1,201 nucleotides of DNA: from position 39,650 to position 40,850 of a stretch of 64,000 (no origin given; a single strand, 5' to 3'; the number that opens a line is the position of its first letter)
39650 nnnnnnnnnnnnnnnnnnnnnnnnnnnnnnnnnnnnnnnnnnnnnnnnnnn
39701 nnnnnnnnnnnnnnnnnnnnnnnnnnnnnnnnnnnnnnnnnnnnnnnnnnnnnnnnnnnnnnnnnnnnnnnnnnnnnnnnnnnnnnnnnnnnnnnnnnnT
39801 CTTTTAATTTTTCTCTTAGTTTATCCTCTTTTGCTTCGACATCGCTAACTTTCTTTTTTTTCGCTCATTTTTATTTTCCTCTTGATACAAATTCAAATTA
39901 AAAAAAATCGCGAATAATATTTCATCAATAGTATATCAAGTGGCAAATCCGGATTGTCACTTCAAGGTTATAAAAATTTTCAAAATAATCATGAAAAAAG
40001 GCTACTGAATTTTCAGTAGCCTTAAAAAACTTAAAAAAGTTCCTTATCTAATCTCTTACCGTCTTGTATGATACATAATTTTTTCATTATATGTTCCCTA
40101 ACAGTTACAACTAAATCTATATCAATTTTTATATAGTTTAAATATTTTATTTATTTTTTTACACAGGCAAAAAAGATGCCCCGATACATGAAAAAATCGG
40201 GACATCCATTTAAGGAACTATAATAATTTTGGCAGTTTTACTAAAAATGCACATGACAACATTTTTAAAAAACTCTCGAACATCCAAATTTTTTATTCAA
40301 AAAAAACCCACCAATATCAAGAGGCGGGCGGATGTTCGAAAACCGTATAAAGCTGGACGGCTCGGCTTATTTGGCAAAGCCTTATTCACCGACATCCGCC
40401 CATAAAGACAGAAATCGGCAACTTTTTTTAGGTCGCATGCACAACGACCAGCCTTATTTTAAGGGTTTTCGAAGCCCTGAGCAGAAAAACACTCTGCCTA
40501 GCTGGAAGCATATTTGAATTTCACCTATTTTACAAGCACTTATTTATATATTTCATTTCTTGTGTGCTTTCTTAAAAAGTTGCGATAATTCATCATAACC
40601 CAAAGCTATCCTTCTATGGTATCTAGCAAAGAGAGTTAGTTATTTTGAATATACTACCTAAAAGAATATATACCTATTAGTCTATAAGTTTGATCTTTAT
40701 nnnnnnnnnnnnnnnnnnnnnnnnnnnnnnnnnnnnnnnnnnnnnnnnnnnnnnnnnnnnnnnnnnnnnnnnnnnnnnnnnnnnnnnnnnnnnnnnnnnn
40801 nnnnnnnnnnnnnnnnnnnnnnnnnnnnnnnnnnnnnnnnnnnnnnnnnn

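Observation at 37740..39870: Co-oriented metallophosphoesterase plus HAD-phosphatase gene pair of unknown function next to the GC-rich RNA-like island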

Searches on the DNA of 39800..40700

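Call 68: search_rna_families(source=window, start=39800, end=40700, threshold=evalue, max_evalue=1, show_alignments=2)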
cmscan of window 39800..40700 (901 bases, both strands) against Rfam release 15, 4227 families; matches with E-value up to 1: 3.
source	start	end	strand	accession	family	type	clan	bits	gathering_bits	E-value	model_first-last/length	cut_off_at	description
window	40318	40401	-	RF02221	sRNA-Xcc1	Gene; sRNA;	-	39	53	3.9e-05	1-87/87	no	sRNA-Xcc1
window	39936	40026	+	RF02379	csRNA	Gene; sRNA;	-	31.4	57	0.051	1-93/93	no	Cia-dependent small RNA csRNA1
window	39986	40033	-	RF03163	c4-a1b1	Gene; antisense;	CL00128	14.4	46.7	0.98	1-53/53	no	a1, b1 targets of C4 antisense RNA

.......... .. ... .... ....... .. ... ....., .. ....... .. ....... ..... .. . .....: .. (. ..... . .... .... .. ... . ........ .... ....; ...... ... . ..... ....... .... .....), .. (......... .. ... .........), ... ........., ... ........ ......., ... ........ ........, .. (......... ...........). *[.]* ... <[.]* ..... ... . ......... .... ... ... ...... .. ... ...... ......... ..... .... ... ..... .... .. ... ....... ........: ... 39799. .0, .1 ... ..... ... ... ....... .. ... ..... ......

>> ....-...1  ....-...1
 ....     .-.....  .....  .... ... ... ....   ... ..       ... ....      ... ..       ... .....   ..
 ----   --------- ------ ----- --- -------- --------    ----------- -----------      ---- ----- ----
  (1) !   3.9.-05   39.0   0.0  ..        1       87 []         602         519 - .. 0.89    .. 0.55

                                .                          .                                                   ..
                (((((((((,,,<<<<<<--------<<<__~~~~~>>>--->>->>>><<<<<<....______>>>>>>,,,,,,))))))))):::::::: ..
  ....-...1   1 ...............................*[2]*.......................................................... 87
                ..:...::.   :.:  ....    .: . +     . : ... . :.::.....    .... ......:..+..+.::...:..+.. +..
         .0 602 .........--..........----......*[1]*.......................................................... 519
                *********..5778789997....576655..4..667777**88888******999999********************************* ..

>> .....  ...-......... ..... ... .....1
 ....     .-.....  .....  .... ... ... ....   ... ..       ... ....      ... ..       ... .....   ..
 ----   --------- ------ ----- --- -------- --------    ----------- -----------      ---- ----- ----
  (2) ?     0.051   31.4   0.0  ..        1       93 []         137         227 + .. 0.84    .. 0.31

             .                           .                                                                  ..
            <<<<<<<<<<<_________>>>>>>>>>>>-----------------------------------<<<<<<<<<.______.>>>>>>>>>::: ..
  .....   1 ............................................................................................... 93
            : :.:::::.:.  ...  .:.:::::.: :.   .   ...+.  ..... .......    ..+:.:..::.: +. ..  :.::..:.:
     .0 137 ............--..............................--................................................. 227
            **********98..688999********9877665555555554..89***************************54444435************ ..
